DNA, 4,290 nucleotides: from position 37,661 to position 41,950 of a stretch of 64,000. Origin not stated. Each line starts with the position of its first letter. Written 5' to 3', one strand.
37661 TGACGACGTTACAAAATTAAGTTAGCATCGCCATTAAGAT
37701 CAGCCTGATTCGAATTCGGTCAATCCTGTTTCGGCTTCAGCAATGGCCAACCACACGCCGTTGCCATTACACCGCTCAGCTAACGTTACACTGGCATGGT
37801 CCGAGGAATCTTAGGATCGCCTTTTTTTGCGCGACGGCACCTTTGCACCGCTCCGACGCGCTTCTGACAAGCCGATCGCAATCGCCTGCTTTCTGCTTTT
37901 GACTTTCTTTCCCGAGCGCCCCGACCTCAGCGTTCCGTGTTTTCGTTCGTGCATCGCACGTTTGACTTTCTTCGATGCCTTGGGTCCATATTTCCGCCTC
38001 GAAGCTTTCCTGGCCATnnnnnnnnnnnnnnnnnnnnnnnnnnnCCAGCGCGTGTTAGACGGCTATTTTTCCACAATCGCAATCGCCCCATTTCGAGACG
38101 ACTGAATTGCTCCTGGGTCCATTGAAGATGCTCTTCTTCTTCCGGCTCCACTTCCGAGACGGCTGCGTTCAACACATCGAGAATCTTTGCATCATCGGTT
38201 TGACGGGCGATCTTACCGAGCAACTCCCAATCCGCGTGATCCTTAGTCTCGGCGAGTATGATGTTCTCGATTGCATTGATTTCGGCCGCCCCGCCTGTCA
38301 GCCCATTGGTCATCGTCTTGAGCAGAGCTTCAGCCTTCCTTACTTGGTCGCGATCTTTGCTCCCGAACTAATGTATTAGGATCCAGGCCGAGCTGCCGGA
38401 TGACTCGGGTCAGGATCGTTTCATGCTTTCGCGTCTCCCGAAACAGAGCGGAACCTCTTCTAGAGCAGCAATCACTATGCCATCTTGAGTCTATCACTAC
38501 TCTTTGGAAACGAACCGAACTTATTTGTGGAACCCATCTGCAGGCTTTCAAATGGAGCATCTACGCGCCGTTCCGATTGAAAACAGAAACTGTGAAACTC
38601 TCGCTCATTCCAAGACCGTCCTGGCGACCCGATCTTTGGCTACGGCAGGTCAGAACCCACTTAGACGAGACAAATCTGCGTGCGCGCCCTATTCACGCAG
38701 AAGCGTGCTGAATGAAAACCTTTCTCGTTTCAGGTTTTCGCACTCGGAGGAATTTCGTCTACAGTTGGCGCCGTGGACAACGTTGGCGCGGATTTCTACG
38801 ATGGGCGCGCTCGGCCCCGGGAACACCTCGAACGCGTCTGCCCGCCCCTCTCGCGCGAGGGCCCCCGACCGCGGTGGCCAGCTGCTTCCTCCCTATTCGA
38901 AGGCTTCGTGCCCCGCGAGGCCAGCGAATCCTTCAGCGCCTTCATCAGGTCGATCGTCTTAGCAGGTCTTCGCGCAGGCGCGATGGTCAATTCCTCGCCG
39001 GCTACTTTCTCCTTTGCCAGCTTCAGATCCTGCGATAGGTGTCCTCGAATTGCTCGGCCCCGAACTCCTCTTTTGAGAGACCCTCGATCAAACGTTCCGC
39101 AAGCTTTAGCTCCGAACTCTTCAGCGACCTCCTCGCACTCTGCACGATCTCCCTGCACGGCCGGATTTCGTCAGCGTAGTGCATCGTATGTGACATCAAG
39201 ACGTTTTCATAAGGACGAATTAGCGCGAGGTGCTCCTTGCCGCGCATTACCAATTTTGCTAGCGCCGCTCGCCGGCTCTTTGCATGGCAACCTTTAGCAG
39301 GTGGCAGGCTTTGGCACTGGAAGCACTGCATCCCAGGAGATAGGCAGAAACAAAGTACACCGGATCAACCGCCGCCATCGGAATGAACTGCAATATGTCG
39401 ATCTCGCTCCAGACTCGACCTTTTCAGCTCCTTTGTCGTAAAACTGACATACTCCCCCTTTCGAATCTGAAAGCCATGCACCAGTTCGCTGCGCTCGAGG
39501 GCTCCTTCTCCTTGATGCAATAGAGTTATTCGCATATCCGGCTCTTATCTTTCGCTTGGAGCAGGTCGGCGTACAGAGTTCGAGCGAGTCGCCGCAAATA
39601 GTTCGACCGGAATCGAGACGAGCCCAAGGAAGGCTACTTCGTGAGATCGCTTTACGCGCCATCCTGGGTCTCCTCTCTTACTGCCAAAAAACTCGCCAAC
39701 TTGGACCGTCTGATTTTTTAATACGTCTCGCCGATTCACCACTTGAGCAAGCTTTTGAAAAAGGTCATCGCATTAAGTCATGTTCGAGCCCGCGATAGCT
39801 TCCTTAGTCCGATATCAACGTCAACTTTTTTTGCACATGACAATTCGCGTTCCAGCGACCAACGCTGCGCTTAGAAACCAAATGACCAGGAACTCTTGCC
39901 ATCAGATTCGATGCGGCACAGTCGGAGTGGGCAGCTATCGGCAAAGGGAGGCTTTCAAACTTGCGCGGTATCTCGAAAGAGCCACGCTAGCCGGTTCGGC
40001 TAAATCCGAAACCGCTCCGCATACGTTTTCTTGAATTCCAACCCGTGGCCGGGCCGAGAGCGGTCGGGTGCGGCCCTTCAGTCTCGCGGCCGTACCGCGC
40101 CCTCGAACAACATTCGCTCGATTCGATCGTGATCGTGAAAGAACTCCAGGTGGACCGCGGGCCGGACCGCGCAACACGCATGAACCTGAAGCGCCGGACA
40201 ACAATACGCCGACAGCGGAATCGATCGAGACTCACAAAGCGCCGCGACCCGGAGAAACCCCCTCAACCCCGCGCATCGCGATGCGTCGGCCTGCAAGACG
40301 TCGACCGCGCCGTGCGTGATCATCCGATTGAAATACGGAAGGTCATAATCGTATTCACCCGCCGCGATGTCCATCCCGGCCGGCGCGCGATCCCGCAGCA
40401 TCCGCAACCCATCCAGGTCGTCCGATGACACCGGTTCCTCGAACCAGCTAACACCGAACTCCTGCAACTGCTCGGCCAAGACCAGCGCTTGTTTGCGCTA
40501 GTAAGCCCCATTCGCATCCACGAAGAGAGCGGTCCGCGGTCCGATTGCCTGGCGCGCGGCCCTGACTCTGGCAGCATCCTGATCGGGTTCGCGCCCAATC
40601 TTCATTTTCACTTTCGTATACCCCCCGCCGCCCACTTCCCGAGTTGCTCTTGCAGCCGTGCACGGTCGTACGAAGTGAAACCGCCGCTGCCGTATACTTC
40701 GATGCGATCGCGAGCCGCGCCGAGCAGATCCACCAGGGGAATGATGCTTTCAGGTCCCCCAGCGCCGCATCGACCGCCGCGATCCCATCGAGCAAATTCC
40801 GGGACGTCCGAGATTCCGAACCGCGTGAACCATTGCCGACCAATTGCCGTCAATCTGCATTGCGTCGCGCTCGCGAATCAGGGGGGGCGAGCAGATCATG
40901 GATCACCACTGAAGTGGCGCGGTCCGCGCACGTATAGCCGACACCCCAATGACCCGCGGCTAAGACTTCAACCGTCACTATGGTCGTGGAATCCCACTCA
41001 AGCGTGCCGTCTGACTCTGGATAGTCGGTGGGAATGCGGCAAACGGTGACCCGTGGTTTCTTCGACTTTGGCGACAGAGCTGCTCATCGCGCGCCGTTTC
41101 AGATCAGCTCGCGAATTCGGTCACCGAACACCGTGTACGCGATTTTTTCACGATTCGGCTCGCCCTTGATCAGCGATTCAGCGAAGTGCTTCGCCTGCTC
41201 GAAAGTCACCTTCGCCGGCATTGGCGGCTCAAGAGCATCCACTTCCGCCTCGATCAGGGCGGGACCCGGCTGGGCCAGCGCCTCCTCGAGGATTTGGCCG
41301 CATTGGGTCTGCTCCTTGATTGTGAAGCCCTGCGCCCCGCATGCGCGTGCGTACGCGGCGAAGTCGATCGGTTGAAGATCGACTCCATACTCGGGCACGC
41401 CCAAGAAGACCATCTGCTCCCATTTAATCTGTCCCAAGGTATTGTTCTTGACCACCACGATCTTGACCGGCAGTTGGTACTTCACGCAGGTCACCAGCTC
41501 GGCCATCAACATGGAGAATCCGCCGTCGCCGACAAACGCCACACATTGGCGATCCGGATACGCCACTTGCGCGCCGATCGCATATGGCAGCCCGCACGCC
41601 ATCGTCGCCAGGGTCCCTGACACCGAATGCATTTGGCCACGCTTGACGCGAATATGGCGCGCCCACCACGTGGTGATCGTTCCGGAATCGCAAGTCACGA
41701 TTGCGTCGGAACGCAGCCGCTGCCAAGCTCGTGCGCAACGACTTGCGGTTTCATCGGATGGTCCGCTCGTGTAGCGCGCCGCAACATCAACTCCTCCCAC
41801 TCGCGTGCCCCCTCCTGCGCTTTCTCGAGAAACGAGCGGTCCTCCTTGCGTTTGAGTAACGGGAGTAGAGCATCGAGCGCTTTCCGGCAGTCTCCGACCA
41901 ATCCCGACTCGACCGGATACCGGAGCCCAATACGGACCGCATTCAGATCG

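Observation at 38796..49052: NHEJ module: intact LigD split into three overlapping genes (PE, ligase, polymerase), but Ku ~7 kb away is heavily degraded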

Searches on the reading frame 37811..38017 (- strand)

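Call 70: search_protein_families(library=pfam, proteins=[window:37811-38017:-], max_evalue=0.001)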
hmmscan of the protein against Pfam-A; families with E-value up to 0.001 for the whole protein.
window:37811-38017:- (68 aa): 1 family
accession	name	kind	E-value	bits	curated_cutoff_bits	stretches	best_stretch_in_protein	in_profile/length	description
PF20106.4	DUF6496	-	1.5e-22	80.2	24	1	9-64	1-58/58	Family of unknown function (DUF6496)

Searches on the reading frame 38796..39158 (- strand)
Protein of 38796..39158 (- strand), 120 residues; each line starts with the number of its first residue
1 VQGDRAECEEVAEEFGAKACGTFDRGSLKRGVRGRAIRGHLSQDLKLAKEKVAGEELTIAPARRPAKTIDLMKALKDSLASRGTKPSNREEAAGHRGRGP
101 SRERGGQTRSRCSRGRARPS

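Call 3: search_protein_families(library=pfam, proteins=[window:38796-39158:-], max_evalue=0.01)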
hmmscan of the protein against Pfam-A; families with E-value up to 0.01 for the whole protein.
window:38796-39158:- (120 aa): 0 families

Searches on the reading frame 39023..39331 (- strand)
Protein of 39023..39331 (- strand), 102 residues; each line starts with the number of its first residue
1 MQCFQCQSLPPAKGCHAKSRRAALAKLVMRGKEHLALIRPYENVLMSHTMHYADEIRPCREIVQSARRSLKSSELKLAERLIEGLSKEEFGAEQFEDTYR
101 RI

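Call 3: search_protein_families(library=pfam, proteins=[window:39023-39331:-], max_evalue=0.01)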
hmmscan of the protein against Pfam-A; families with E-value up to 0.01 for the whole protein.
window:39023-39331:- (102 aa): 1 family
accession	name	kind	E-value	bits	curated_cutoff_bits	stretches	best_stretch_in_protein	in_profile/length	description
PF02735.22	Ku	-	6.3e-10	39.7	25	1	18-61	129-176/190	Ku70/Ku80 beta-barrel domain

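Call 10: find_encoding_contigs(protein=window:39023-39331:-, flank=10000, max_places=10)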
Protein window:39023-39331:- (102 aa): no gene with exactly this product is on record in the collection.
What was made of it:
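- Tried and rejected: Exact look-up of the 102-aa Ku fragment found nothing (call 10).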

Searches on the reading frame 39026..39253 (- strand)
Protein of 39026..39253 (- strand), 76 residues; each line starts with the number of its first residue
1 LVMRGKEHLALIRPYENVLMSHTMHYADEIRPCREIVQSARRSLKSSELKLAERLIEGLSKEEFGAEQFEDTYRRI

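Call 33: list_cluster_members(proteins=[window:39026-39253:-, window:39026-39247:-, window:40081-40479:-, window:41102-41698:-, window:41102-41632:-, window:38400-38708:+, window:35841-37571:-, window:37827-38102:+, window:38799-39158:-, window:39368-39535:-])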
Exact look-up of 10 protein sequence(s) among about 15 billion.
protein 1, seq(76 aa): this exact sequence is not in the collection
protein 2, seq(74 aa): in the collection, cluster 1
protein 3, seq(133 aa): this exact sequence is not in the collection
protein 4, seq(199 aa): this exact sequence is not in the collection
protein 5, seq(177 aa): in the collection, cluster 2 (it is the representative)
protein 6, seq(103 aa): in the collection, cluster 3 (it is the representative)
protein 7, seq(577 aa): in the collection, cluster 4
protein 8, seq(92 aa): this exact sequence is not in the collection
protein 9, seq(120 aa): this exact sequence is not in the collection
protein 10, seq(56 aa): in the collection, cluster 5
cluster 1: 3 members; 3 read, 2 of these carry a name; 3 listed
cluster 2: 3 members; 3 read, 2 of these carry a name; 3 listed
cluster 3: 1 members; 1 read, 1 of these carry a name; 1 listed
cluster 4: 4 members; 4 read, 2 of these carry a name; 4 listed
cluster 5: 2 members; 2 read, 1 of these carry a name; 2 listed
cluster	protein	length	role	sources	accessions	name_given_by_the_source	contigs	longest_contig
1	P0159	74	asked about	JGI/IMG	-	DNA end-binding protein Ku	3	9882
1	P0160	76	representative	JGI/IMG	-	DNA end-binding protein Ku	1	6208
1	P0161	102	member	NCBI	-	-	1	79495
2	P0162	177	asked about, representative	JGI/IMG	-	pyruvate dehydrogenase (quinone)/pyruvate oxidase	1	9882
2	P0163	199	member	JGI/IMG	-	pyruvate dehydrogenase (quinone)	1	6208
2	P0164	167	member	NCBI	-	-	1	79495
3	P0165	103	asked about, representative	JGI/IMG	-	hypothetical protein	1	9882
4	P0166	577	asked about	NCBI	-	-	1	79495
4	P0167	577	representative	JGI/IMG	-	predicted PurR-regulated permease PerM/methanogenic corrinoid protein MtbC1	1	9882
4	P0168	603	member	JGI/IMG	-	predicted PurR-regulated permease PerM/methanogenic corrinoid protein MtbC1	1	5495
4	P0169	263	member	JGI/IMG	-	-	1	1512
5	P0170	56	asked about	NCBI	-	-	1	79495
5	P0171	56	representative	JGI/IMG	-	non-homologous end joining protein Ku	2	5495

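Call 34: find_encoding_contigs(protein=P0171, flank=10000, max_places=4)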
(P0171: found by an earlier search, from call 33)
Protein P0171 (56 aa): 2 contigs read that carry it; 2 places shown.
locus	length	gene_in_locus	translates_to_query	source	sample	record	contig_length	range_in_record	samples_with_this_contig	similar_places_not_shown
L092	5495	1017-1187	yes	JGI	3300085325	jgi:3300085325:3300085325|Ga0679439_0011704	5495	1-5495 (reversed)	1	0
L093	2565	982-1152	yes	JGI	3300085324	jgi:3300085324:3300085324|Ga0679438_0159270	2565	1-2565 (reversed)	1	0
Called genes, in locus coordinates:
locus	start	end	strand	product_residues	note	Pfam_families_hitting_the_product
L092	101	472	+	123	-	PF02746:MR_MLE_N (weak)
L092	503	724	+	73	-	PF13378:MR_MLE_C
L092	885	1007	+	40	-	-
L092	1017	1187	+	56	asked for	-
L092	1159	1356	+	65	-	PF02735:Ku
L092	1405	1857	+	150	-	-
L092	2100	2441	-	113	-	-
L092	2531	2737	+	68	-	PF20106:DUF6496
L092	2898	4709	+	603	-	PF01594:AI-2E_transport, PF02310:B12-binding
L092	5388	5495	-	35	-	?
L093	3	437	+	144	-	?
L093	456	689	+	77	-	PF13378:MR_MLE_C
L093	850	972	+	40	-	-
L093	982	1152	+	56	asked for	-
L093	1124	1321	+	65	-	PF02735:Ku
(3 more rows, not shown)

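Call 35: find_encoding_contigs(protein=P0159, flank=10000, max_places=6)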
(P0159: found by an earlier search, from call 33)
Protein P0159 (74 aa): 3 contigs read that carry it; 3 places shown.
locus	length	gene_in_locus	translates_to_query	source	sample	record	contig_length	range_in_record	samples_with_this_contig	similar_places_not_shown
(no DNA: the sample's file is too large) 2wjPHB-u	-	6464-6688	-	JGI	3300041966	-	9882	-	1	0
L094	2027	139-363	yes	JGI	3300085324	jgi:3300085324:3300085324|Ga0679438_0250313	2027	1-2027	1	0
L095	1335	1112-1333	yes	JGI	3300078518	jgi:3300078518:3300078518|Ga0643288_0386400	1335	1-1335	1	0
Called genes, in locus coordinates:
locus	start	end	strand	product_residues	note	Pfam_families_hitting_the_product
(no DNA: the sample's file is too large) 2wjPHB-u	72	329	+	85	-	PF00296:Bac_luciferase (weak)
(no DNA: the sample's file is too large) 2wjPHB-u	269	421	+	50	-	-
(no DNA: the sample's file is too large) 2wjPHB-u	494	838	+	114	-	-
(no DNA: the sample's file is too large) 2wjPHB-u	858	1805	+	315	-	PF05235:CHAD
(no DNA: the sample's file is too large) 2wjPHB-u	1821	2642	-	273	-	PF01904:DUF72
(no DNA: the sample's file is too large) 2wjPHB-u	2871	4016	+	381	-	PF02776:TPP_enzyme_N, PF00205:TPP_enzyme_M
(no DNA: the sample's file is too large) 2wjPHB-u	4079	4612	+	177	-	PF02775:TPP_enzyme_C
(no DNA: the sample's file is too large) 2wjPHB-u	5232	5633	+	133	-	PF13378:MR_MLE_C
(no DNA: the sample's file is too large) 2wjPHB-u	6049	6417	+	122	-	-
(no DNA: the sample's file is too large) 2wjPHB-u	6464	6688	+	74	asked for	PF02735:Ku (weak)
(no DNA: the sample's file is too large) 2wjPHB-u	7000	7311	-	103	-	-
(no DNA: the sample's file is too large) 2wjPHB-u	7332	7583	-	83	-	-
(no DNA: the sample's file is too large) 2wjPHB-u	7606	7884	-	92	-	-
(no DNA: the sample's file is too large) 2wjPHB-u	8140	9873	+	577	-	PF01594:AI-2E_transport, PF02310:B12-binding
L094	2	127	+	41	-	?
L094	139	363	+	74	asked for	PF02735:Ku (weak)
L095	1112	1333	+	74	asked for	PF02735:Ku (weak)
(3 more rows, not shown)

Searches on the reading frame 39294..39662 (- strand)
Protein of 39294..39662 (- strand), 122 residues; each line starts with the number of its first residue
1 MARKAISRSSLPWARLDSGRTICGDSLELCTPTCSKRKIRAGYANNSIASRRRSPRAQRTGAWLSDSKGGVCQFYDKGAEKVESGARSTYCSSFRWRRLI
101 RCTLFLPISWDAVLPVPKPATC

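Call 3: search_protein_families(library=pfam, proteins=[window:39294-39662:-], max_evalue=0.01)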
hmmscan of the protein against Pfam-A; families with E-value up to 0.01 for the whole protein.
window:39294-39662:- (122 aa): 0 families

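Call 21: list_cluster_members(proteins=[window:39297-39662:-, window:43069-43887:+, window:43120-43887:+, window:43909-44862:-, window:43909-44853:-, window:41698-42840:-, window:41698-42879:-, window:37814-38017:-, window:35841-37649:-, window:41102-41800:-])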
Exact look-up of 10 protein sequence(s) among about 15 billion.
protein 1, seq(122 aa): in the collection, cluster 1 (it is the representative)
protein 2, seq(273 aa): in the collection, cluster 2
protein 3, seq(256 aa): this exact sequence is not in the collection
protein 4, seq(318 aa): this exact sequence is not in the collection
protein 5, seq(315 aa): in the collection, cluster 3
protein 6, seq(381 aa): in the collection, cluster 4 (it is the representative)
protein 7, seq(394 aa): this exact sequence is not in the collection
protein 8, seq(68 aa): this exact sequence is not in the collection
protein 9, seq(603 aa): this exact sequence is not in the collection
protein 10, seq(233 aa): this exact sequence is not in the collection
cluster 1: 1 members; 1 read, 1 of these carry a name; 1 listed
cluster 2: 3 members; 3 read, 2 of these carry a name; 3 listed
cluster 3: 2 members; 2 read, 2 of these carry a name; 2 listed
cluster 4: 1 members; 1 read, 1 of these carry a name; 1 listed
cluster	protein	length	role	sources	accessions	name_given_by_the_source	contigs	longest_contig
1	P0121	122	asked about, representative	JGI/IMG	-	hypothetical protein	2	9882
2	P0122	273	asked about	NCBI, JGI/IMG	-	uncharacterized protein YecE (DUF72 family)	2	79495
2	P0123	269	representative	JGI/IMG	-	uncharacterized protein YecE (DUF72 family)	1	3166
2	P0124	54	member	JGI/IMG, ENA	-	-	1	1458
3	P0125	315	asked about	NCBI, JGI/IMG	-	CHAD domain-containing protein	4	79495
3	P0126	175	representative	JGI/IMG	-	CHAD domain-containing protein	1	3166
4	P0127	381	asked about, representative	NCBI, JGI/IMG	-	pyruvate dehydrogenase (quinone)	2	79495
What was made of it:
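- The 122-aa out-of-frame ORF and the Ku fragments are present in the protein collection from JGI assemblies (calls 21, 33).
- Tried and rejected: Screening alternative starts with list_cluster_members solved this (calls 21, 33).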

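Call 22: find_encoding_contigs(protein=P0121, flank=10000, max_places=6)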
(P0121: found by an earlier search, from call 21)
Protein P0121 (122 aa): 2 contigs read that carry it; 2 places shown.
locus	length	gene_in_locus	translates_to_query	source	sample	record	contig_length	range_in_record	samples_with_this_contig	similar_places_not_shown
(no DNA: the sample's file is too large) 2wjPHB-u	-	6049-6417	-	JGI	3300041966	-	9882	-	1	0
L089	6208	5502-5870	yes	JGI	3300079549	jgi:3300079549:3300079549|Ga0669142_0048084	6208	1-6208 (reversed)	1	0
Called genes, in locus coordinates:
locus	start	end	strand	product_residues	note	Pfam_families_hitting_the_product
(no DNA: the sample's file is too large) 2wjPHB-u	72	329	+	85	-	PF00296:Bac_luciferase (weak)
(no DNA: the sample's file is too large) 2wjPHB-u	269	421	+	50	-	-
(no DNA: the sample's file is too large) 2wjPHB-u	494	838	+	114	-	-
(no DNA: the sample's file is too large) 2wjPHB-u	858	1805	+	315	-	PF05235:CHAD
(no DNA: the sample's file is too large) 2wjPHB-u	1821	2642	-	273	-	PF01904:DUF72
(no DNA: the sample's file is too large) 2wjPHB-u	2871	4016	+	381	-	PF02776:TPP_enzyme_N, PF00205:TPP_enzyme_M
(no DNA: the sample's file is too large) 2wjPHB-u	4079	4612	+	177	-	PF02775:TPP_enzyme_C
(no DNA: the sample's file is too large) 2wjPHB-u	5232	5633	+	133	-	PF13378:MR_MLE_C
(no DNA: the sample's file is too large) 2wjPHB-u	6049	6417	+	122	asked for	-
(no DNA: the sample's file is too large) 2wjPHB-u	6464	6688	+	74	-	PF02735:Ku (weak)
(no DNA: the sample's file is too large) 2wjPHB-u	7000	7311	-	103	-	-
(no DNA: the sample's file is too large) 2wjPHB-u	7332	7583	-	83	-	-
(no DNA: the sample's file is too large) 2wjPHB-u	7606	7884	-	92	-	-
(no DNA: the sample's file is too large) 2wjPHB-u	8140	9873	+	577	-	PF01594:AI-2E_transport, PF02310:B12-binding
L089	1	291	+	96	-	?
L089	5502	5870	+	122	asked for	-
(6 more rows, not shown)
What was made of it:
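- Sample 3300041966 has the same fragment pattern (call 22).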

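Call 27: find_encoding_contigs(protein=P0123, flank=10000, max_places=4)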
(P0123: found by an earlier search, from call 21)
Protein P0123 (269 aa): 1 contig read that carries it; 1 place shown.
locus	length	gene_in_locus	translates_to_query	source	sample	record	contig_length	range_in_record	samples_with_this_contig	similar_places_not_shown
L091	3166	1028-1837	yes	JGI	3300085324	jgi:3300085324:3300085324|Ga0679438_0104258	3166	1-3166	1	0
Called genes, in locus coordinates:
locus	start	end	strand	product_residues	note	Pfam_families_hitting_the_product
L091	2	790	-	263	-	?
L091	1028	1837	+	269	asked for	PF01904:DUF72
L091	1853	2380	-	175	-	PF05235:CHAD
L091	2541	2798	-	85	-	-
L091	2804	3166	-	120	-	?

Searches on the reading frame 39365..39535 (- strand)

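Call 3: search_protein_families(library=pfam, proteins=[window:39365-39535:-], max_evalue=0.01)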
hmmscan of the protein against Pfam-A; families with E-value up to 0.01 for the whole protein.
window:39365-39535:- (56 aa): 1 family
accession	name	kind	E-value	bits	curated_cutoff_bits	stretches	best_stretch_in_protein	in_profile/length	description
PF02735.22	Ku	-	0.0053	17.1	25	1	9-50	43-84/190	Ku70/Ku80 beta-barrel domain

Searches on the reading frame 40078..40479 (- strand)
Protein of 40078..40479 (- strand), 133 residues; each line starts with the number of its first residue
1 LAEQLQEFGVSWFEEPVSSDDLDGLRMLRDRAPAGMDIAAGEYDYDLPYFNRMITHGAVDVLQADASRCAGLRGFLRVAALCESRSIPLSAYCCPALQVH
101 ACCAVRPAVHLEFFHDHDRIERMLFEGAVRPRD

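Call 78: search_protein_families(library=pfam, proteins=[window:40078-40479:-], max_evalue=0.05)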
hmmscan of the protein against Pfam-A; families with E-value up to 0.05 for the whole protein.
window:40078-40479:- (133 aa): 1 family
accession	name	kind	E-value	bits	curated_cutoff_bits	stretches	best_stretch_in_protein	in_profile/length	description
PF13378.12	MR_MLE_C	-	8.3e-34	117.6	29.4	1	1-133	63-200/219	Enolase C-terminal domain-like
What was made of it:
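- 40078..40853 (-): Enolase-superfamily (MR_MLE) pseudogene remnant. Only MR_MLE_C model positions 63-200 of 219 survive in one ORF, 40078-40479 (call 78).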

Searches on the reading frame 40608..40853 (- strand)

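Call 78: search_protein_families(library=pfam, proteins=[window:40608-40853:-], max_evalue=0.05)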
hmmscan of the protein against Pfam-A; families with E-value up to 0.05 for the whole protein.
window:40608-40853:- (81 aa): 1 family
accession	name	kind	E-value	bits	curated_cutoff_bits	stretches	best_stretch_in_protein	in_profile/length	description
PF17859.6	Pelovaterin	-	0.0017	19.1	27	1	27-59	6-36/42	Pelovaterin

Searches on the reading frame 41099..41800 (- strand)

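Call 78: search_protein_families(library=pfam, proteins=[window:41099-41800:-], max_evalue=0.05)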
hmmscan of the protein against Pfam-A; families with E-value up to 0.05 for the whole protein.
window:41099-41800:- (233 aa): 1 family
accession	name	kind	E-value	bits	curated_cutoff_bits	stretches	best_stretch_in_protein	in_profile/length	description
PF02775.26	TPP_enzyme_C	-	9.2e-44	149.3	21.9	1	38-184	1-150/151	Thiamine pyrophosphate enzyme, C-terminal TPP binding domain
